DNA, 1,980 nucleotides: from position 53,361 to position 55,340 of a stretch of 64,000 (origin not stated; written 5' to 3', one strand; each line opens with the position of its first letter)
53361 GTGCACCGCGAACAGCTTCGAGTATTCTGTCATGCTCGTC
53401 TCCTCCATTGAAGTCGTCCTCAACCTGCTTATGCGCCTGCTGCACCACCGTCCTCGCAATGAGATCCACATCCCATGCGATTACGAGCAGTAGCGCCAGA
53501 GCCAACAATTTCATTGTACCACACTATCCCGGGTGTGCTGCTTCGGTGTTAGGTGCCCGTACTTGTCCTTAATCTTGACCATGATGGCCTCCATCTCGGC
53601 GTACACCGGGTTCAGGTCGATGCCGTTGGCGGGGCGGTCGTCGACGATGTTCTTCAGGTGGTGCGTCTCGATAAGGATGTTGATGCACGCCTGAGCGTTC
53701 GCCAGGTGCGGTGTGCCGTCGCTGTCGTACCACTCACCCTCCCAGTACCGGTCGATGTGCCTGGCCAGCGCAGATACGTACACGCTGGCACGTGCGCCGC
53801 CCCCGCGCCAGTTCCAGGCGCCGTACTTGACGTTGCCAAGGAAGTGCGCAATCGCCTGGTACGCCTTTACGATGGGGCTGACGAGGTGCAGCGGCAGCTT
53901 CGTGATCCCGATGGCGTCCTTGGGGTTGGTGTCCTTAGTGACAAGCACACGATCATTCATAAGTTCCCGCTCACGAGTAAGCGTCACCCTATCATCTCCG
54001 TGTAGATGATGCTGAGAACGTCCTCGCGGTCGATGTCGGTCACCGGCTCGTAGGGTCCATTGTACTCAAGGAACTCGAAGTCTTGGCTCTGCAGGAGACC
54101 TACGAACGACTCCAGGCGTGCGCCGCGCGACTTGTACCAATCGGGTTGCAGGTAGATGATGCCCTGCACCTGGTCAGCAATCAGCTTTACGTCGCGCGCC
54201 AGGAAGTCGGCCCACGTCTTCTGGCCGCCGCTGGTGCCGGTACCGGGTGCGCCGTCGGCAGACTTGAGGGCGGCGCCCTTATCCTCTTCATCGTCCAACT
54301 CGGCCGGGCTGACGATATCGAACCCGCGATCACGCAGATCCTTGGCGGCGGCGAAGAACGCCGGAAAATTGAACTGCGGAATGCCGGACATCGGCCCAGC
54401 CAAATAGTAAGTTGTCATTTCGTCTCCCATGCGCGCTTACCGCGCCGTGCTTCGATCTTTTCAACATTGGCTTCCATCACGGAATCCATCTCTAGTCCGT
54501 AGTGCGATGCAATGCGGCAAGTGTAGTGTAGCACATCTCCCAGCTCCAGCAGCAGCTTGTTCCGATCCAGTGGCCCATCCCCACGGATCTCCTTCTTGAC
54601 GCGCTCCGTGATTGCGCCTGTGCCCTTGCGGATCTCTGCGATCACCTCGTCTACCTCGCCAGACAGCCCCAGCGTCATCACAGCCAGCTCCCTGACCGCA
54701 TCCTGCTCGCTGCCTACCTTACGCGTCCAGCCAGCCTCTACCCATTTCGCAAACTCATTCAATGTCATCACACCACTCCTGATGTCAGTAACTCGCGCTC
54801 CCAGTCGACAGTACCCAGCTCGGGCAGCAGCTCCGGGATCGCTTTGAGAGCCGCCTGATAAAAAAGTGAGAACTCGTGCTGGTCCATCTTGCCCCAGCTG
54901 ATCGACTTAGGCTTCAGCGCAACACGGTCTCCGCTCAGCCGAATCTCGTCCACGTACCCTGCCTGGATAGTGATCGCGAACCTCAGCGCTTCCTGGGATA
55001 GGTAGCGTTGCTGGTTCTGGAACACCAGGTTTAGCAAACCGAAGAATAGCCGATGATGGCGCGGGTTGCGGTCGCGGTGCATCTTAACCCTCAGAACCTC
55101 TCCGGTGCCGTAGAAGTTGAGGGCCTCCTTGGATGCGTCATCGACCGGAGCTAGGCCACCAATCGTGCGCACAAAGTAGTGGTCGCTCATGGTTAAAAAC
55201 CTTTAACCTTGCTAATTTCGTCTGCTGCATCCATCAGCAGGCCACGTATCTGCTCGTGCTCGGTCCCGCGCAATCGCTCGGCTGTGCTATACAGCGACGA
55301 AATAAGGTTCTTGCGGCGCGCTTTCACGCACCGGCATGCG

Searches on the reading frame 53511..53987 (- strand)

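Call 42: search_protein_families(library=pfam, proteins=[window:53511-53987:-], max_evalue=0.01)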
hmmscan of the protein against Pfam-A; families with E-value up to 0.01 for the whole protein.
window:53511-53987:- (158 aa): 1 family
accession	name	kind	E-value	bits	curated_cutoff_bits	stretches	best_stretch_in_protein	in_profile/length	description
PF18909.5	dGTP_diPhyd_N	-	8.6e-20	71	27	1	21-118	2-99/99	dATP/dGTP diphosphohydrolase, N-terminal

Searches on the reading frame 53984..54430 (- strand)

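Call 42: search_protein_families(library=pfam, proteins=[window:53984-54430:-], max_evalue=0.01)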
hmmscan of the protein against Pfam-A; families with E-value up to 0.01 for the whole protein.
window:53984-54430:- (148 aa): 1 family
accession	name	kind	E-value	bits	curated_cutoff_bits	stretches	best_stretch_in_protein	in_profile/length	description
PF14359.12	DUF4406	-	1.6e-12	48.1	22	1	8-54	3-49/91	Domain of unknown function (DUF4406)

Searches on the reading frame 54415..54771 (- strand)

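Call 42: search_protein_families(library=pfam, proteins=[window:54415-54771:-], max_evalue=0.01)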
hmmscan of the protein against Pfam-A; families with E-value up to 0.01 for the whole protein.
window:54415-54771:- (118 aa): 1 family
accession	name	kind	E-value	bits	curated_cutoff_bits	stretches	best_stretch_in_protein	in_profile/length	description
PF03819.22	MazG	-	8.7e-09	36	22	1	32-110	6-70/74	MazG nucleotide pyrophosphohydrolase domain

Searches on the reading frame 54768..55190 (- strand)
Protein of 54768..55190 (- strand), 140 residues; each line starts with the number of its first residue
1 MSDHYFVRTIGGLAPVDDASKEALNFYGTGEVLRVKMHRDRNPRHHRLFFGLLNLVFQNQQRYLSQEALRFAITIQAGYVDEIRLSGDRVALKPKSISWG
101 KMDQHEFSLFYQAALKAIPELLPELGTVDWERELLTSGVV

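Call 42: search_protein_families(library=pfam, proteins=[window:54768-55190:-], max_evalue=0.01)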
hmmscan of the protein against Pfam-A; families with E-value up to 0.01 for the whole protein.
window:54768-55190:- (140 aa): 1 family
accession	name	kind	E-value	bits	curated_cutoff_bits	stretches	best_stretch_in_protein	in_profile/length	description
PF07105.16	DUF1367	-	7e-16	59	25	2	2-58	2-59/198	Protein of unknown function (DUF1367)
